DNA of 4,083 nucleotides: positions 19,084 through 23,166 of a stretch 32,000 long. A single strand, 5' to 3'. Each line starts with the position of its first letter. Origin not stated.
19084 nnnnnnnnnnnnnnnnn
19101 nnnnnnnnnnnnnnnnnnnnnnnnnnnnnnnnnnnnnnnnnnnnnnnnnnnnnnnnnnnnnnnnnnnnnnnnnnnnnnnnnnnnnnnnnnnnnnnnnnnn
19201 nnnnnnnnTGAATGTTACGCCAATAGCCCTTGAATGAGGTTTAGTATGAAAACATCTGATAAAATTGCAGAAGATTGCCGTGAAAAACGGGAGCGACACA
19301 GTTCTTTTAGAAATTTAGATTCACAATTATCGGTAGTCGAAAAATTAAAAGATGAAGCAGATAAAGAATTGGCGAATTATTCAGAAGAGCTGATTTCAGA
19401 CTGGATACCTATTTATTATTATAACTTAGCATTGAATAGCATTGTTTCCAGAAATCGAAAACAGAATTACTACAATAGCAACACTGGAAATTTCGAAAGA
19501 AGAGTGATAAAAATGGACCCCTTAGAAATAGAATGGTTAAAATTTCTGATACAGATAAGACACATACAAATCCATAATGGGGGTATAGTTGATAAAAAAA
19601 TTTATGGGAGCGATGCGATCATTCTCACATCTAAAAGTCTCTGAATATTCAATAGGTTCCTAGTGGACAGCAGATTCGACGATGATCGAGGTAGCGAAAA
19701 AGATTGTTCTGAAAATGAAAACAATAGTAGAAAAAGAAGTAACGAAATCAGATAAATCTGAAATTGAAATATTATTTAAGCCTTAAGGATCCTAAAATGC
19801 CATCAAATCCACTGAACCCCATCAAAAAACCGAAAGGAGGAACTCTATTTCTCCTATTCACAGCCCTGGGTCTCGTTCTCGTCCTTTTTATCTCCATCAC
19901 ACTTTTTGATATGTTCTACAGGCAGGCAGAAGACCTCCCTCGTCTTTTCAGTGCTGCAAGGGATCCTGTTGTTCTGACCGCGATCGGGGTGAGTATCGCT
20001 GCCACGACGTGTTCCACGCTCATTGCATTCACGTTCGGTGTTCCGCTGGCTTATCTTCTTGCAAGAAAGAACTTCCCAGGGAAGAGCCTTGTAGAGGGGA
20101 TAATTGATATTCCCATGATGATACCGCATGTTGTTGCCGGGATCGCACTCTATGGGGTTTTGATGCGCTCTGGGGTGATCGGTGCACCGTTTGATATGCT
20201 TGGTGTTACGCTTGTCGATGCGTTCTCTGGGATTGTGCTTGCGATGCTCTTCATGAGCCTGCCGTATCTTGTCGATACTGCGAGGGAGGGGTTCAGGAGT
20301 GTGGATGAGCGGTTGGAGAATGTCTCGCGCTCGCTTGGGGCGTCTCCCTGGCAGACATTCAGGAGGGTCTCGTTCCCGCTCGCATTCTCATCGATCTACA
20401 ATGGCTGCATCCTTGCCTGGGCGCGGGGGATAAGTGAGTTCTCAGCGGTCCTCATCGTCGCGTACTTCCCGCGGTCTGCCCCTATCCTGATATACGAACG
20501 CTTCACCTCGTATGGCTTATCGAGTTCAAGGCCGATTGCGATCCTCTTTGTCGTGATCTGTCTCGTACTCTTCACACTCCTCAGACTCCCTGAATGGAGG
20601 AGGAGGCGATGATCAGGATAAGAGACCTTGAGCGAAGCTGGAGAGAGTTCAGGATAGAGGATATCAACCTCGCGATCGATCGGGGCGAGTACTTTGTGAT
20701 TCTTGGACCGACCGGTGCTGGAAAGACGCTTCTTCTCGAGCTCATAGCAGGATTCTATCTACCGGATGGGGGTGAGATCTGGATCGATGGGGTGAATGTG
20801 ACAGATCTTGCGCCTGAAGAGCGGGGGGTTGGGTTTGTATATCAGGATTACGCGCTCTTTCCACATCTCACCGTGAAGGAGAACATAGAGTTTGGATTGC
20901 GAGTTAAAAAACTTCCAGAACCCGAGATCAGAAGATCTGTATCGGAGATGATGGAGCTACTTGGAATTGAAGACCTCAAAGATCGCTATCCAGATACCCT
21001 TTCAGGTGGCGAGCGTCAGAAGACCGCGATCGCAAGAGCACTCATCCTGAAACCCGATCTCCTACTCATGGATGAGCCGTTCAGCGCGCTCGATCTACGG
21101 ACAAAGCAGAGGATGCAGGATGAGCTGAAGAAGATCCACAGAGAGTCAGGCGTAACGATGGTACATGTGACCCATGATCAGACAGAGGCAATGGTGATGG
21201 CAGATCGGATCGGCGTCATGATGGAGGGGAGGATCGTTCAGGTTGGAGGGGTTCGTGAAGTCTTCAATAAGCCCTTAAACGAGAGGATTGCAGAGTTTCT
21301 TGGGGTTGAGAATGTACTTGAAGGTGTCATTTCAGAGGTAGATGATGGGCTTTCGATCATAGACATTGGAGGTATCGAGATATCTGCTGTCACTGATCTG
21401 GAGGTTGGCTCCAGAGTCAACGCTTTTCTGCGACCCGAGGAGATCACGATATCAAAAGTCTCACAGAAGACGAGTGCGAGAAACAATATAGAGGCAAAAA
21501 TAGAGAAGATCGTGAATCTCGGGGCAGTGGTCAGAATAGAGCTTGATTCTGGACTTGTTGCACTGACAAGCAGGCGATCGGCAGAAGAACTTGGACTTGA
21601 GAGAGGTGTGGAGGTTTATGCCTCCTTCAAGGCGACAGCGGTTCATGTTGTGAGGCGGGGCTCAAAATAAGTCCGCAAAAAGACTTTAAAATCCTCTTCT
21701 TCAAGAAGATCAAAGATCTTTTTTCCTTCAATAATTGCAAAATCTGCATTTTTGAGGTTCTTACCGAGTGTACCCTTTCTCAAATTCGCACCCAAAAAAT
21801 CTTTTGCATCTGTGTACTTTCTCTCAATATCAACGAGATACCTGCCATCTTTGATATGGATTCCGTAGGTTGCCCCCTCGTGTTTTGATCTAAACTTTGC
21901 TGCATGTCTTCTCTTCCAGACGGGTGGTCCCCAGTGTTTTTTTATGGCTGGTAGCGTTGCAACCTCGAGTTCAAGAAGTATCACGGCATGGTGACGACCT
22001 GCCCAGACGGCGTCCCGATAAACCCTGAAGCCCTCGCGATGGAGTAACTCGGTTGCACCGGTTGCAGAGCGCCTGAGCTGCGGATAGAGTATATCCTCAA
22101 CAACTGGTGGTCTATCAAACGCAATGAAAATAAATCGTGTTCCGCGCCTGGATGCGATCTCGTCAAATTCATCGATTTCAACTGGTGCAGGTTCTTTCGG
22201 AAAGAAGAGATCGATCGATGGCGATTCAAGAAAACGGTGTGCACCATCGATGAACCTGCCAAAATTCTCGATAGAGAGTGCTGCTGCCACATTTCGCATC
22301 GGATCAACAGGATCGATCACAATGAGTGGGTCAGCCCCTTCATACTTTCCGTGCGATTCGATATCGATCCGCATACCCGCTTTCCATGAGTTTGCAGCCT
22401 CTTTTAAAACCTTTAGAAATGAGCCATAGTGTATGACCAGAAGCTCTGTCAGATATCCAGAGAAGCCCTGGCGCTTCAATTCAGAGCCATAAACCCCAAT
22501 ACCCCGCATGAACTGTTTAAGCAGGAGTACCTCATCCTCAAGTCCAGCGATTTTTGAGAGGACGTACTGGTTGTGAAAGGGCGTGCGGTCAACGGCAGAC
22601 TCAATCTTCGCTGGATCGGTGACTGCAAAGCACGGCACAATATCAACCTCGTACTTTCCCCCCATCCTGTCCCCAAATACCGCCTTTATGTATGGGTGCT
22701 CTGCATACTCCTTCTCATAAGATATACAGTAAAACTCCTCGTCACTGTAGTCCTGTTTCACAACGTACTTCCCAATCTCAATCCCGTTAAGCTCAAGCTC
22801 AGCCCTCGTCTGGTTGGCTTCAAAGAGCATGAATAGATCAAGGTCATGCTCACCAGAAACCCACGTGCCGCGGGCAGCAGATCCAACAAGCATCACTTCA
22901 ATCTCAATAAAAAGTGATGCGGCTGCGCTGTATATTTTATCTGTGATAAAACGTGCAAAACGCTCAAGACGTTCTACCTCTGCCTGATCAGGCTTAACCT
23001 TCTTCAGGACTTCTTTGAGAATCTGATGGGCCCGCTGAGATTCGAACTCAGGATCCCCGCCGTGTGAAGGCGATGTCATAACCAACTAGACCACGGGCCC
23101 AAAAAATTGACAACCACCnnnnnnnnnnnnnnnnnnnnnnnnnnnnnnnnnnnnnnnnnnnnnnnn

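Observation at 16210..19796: AT-rich 3.5 kb island with a two-gene helicase-nuclease + HEPN-like module: candidate undescribed archaeal defence system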

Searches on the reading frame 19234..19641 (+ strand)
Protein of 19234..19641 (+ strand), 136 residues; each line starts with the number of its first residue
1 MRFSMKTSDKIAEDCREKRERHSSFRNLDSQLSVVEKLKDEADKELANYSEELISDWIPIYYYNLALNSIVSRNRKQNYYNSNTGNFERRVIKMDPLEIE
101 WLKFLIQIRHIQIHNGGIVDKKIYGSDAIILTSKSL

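Call 3: search_protein_families(library=pfam, proteins=[window:19234-19641:+], max_evalue=1)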
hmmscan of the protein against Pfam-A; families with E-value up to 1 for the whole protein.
window:19234-19641:+ (136 aa): 1 family
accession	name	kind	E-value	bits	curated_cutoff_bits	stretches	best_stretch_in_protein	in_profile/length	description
PF11723.14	Aromatic_hydrox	-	0.0059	16.6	24.4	1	42-106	170-234/241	Homotrimeric ring hydroxylase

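Call 4: search_protein_families(library=padloc, proteins=[window:19234-19641:+], max_evalue=1)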
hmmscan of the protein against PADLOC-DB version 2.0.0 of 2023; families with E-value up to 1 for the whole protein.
window:19234-19641:+ (136 aa): 2 families
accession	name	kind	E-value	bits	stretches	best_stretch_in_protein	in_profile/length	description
PDLC04411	PDC-M10A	-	0.0063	14.2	1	78-121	55-97/156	-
PDLC04412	PDC-M10A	-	0.0066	14.2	1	78-120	52-93/152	-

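Call 5: search_protein_families(library=ncbifam, proteins=[window:19234-19641:+], max_evalue=1)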
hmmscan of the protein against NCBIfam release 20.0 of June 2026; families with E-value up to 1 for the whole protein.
window:19234-19641:+ (136 aa): 0 families

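Call 7: search_solved_structures(query=window:19234-19641:+, max_evalue=10)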
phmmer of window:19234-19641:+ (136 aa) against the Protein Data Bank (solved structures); distinct sequences matched with E-value up to 10: 95 (the best 60 are shown).
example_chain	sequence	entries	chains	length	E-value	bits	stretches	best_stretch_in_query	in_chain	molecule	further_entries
3m6s_B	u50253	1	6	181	0.043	17.1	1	22-91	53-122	Hemagglutinin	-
4jtv_B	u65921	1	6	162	0.049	16.9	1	22-91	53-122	Hemagglutinin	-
4ju0_B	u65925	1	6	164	0.051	16.9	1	22-91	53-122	Hemagglutinin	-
4jtx_B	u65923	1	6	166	0.051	16.8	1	22-91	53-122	Hemagglutinin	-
6gol_A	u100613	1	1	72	0.052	16.8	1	29-91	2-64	Hemagglutinin tri-stalk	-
9n5z_F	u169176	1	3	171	0.055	16.7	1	22-91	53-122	Hemagglutinin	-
9c0x_B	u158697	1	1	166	0.055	16.7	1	22-91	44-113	Hemagglutinin HA2 subunit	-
7t3d_B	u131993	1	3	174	0.056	16.7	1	22-91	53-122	Hemagglutinin HA2 chain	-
3ztn_B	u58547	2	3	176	0.056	16.7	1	22-91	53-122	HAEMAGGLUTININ | Hemagglutinin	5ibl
3lzg_B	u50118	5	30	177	0.056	16.7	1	22-91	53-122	Hemagglutinin, HA2 SUBUNIT | Hemagglutinin HA2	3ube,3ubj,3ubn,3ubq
4eda_B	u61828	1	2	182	0.058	16.7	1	22-91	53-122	Hemagglutinin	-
3al4_B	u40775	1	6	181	0.059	16.6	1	22-91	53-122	Hemagglutinin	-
5gjs_B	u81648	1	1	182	0.06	16.6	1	22-91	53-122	Hemagglutinin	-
9mtg_B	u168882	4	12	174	0.061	16.6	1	22-91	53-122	Hemagglutinin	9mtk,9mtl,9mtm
8txm_B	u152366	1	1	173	0.062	16.6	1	22-91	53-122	Hemagglutinin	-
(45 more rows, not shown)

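Call 10: find_homologous_proteins(query=window:19234-19641:+, max_evalue=0.01)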
Query window:19234-19641:+ (136 aa): 4 proteins with E <= 0.01 among 11 candidates.
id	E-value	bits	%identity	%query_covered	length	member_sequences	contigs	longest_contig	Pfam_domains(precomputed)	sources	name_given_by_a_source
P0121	2.6e-80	285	100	97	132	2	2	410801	-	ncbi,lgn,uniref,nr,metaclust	ncbi:MAG: hypothetical protein SCAL_000782 [Candidatus Syntrophoarchaeum caldarius]|uniref:Uncharact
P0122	6.1e-26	109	45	86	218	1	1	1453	-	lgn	-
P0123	2.9e-25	107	46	88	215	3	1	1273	-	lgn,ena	-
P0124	4.5e-24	103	43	85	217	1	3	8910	-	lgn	-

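Call 12: find_encoding_contigs(protein=P0124, flank=8000, max_places=4)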
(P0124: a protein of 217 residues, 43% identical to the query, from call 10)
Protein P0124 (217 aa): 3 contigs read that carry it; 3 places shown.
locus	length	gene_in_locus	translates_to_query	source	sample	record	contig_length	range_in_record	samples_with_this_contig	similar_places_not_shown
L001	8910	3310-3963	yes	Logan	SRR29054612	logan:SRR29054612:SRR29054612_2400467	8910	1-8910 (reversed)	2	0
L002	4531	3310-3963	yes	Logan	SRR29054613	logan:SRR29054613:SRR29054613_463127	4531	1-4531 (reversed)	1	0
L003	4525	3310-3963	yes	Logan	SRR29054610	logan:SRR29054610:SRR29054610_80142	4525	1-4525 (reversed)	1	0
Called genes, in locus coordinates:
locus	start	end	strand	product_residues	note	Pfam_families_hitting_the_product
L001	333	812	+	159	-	-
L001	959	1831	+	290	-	PF18899:DUF5655 (weak)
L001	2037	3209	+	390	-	PF13229:Beta_helix (weak), PF05048:NosD, PF13229:Beta_helix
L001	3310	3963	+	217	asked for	-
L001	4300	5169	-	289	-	PF09872:DUF2099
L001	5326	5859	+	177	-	PF00994:MoCF_biosynth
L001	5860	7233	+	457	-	PF00083:Sugar_tr, PF07690:MFS_1, PF12832:MFS_1_like (faint), PF07690:MFS_1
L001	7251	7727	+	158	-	PF01927:Mut7-C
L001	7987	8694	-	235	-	PF06745:ATPase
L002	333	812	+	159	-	-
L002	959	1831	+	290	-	PF18899:DUF5655 (weak)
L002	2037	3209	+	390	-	PF13229:Beta_helix (weak), PF05048:NosD, PF13229:Beta_helix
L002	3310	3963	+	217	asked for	-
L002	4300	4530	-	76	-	?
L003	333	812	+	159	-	-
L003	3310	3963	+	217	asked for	-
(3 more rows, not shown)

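Call 25: search_protein_representatives(alignment_id=A1)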
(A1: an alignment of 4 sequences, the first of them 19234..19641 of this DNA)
Query: 4 sequences, 217 profile positions. Proteins with E-value up to 0.001 (for the whole library): 30; up to 1e-10: 8; up to 1e-30: 5. The best 30 are listed.
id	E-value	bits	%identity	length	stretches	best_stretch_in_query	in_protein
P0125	2.0e-88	311.8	-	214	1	1-217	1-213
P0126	5.7e-58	212.3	-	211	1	1-216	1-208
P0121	3.2e-46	173.9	-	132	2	1-104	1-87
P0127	1.5e-34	135.8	-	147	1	5-130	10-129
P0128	2.1e-31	125.5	-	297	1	7-215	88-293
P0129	5.7e-29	117.5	-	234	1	3-211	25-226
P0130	1.0e-18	84.0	-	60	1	159-217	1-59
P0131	3.4e-13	66.0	-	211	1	13-202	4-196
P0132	4.0e-08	49.4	-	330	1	71-197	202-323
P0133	2.3e-06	43.6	-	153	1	102-175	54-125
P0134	2.3e-06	43.6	-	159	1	99-201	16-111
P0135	6.5e-06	42.1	-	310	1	92-180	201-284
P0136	1.4e-05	41.1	-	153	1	127-179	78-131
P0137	2.8e-05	40.1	-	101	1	104-206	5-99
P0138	3.8e-05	39.7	-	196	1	78-208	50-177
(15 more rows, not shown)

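Call 28: search_protein_families(library=pfam, alignment_id=A4, max_evalue=0.1)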
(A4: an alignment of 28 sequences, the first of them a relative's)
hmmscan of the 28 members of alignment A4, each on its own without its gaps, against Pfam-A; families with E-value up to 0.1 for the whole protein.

A. member 1, P0124 (217 aa): 0 families

B. families by the number of members that match (of 28 scanned): 43 families (the first 25 are shown)
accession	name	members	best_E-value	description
PF01155.25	HypA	5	0.00082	Hydrogenase/urease nickel incorporation, metallochaperone, hypA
PF08772.16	Zn_ribbon_NOB1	3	0.0012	Nin one binding (NOB1) Zn-ribbon like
PF07191.17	Zn_ribbon_6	2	0.025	Double zinc ribbon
PF06634.17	DUF1156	1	1.8e-19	Protein of unknown function (DUF1156)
PF01555.25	N6_N4_Mtase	1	6.1e-12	DNA methylase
PF23546.1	Zn_ribbon_TOP3B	1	0.0019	DNA topoisomerase 3-beta zinc ribbon domain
PF03110.19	SBP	1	0.0054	SBP domain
PF16314.11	DUF4954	1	0.0059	Domain of unknown function (DUF4954)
PF18912.6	DZR_2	1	0.0059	Double zinc ribbon domain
PF25398.1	CUX1_N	1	0.0092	CUX1-like, N-terminal tRNA-binding arm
PF01485.27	IBR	1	0.01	IBR domain, a half RING-finger domain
PF12773.13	DZR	1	0.01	Double zinc ribbon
PF04415.17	DUF515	1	0.012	Protein of unknown function (DUF515)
PF18730.6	HEPN_Cthe2314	1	0.013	Cthe_2314-like HEPN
PF08241.18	Methyltransf_11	1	0.013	Methyltransferase domain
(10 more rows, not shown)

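Call 34: search_protein_families(library=padloc, alignment_id=A5, max_evalue=0.1)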
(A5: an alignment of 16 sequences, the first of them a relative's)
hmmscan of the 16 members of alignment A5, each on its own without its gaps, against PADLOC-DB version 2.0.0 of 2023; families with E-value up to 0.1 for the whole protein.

A. member 1, P0124 (217 aa): 0 families

B. families by the number of members that match (of 16 scanned): 8 families
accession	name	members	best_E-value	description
PDLC04447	PDC-M14A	2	4e-15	-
PDLC00787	Cyclase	1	0.0027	oligonucleotide-cyclase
PDLC01835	CARF2--CARF_HEPN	1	0.0051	-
PDLC04411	PDC-M10A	1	0.0063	-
PDLC04412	PDC-M10A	1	0.0066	-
PDLC01992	CARF_m9--CARF_TM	1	0.0067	-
PDLC00348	PtuB1|PtuB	1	0.023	Unknown function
PDLC03820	RTasHEPN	1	0.038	DRT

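Call 52: predict_structure(alignment_id=A5)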
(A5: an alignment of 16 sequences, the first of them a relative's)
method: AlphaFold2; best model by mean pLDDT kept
length: 217 residues; sequences in the alignment: 16
mean_pLDDT: 89.8   pTM: 0.86
mean pLDDT of the five models: 89.8, 89.6, 89.3, 89.3, 88.2
residues with pLDDT >= 90: 146; 70-90: 61; 50-70: 10; < 50: 0
segments of 3 or more residues with pLDDT < 50: none
pLDDT, mean of each block of 10 residues (from residue 1): 84 94 94 86 77 78 94 97 95 95 87 96 97 96 92 93 87 85 91 97 88 65
secondary structure, 60 per line:
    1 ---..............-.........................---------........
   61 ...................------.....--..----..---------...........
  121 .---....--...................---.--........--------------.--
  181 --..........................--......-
elements in order: H4-17 H19-43 H53-79 H86-90 H110-121 H125-128 H131-149 H156-163 H183-208 H211-216

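Call 58: fold_search(model_id=the predicted structure, library=pdb)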
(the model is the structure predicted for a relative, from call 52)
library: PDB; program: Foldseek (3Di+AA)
matches with E <= 10: 287; with E <= 0.001: 0
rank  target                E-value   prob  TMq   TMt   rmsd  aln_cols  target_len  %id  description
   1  1ylm_A                4.3e-02  0.98  0.34  0.48   7.6       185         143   14  Structure of Cytosolic Protein of Unknown Function YutE from Bacillus subtilis (released 2005-03-01)
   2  7ae6_A                9.9e-02  0.93  0.35  0.47   7.1       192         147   14  Crystal structure of di-AMPylated HEPN(R102A) toxin (released 2020-12-30)
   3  7ae6_B                1.8e-01  0.82  0.34  0.46   7.6       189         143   14  Crystal structure of di-AMPylated HEPN(R102A) toxin (released 2020-12-30)
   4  7ae9_C                2.4e-01  0.87  0.37  0.50   7.0       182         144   15  Crystal structure of mono-AMPylated HEPN(R46E) toxin in complex with MNT antitoxin (released 2020-12-30)
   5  6egc                  3.6e-01  0.69  0.32  0.43   8.0       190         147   13  Single-chain version of 2L4HC2_23 (PDB 5J0K) (released 2019-05-29)
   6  5yep_C                4.2e-01  0.87  0.38  0.56   6.1       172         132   10  Crystal structure of SO_3166-SO_3165 from Shewanella oneidensis (released 2018-03-28)
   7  7ae8_B                4.7e-01  0.60  0.35  0.46   7.3       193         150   15  Crystal structure of HEPN(R102A) toxin (released 2020-12-30)
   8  7ae9_D                4.9e-01  0.66  0.36  0.50   6.6       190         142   14  Crystal structure of mono-AMPylated HEPN(R46E) toxin in complex with MNT antitoxin (released 2020-12-30)
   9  7bxo_F                6.4e-01  0.66  0.35  0.52   6.5       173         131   13  Crystal structure of the toxin-antitoxin with AMP-PNP (released 2020-09-30)
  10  7ae9_B                6.7e-01  0.57  0.35  0.49   7.3       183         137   13  Crystal structure of mono-AMPylated HEPN(R46E) toxin in complex with MNT antitoxin (released 2020-12-30)
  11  6uth_a                7.5e-01  0.16  0.27  0.27  13.8       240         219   10  Allosteric coupling between alpha-rings of 20S proteasome, 20S proteasome singly capped with a PA26/E102A_PANc, togeth (released 2020-09-09)
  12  7ae2_A                7.9e-01  0.47  0.33  0.46   7.8       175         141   14  Crystal structure of HEPN(H107A-Y109F) toxin in complex with MNT antitoxin (released 2020-12-30)
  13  7ae8_C                9.2e-01  0.57  0.37  0.50   6.9       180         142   13  Crystal structure of HEPN(R102A) toxin (released 2020-12-30)
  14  4tql_A                1.1e+00  0.20  0.30  0.29  26.1       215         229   14  Computationally designed three helix bundle (released 2014-10-15)
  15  7ae9_A                1.2e+00  0.38  0.34  0.46   7.3       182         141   14  Crystal structure of mono-AMPylated HEPN(R46E) toxin in complex with MNT antitoxin (released 2020-12-30)
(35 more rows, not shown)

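Call 89: find_related_loci(query=A1, collection=metagenome_contigs, flank=7000)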
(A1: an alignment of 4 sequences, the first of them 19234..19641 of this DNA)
Query A1 (136 aa) in metagenome_contigs; peptide patterns used: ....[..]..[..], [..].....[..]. (x = any residue, [..] = any of these).
600 stretches matched a pattern (row limit reached: there are more); 2 encode a relative of the query (tblastn E <= 1e-3); 2 distinct loci.
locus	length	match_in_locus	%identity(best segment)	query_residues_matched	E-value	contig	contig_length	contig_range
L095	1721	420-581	35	84-134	1e-7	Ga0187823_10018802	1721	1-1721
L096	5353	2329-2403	60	98-122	3e-7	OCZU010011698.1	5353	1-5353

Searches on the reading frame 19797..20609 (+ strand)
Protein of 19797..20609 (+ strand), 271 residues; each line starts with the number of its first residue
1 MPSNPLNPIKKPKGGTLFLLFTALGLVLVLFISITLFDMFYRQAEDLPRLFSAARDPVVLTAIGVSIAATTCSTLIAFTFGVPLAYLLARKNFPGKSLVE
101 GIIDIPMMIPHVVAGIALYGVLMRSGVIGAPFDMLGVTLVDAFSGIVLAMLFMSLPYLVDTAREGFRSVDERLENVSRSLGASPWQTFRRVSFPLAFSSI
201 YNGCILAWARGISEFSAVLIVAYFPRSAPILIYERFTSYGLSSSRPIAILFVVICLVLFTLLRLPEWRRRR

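Call 57: search_protein_families(library=pfam, proteins=[window:19797-20609:+], max_evalue=0.001)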
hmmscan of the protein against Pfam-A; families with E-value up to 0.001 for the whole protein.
window:19797-20609:+ (271 aa): 1 family
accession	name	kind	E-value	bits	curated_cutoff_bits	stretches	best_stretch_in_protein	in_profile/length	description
PF00528.27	BPD_transp_1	-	2.7e-21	76.6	26.4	1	81-264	1-177/184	Binding-protein-dependent transport system inner membrane component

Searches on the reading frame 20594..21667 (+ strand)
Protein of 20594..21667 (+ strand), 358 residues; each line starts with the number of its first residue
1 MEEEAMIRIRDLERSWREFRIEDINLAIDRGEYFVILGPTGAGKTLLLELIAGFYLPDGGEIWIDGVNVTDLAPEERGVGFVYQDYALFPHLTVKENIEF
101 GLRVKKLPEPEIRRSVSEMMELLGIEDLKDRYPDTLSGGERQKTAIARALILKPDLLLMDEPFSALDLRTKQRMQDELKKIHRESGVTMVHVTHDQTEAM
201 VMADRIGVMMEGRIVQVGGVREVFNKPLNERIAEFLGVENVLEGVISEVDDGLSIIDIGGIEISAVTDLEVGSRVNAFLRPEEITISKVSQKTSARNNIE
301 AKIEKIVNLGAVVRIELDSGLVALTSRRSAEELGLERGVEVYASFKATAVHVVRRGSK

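Call 57: search_protein_families(library=pfam, proteins=[window:20594-21667:+], max_evalue=0.001)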
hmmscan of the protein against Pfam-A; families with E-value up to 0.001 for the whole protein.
window:20594-21667:+ (358 aa): 6 families
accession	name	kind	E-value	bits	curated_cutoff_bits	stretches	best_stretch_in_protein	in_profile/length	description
PF00005.33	ABC_tran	-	1.5e-35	123.2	25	1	22-163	2-136/137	ABC transporter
PF03459.23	TOBE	-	2.6e-14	53.6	22.3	1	293-352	1-64/64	TOBE domain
PF08402.16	TOBE_2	-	9.8e-07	29.2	21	1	279-352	3-75/76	TOBE domain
PF02463.25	SMC_N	-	0.00015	21.7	40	0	132-210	133-213/220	RecF/RecN/SMC N terminal domain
PF13304.12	AAA_21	-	0.0006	20.4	27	0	99-194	201-298/304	AAA domain, putative AbiEii toxin, Type IV TA system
PF12857.13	TOBE_3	-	0.0006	20.1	27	0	295-344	3-57/59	TOBE-like domain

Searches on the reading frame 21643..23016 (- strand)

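Call 57: search_protein_families(library=pfam, proteins=[window:21643-23016:-], max_evalue=0.001)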
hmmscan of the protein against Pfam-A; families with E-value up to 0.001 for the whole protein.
window:21643-23016:- (457 aa): 3 families
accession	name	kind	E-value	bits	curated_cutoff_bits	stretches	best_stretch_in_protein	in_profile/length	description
PF21133.2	CAA_C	-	2e-42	144.7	22.2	1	291-429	1-142/144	CCA-adding enzyme, C-terminal domain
PF09249.16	tRNA_NucTransf2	-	2.1e-42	144.4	27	1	161-272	1-113/113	tRNA nucleotidyltransferase, second domain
PF01909.29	NTP_transf_2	-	1.2e-08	35.6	21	1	32-148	8-93/93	Nucleotidyltransferase domain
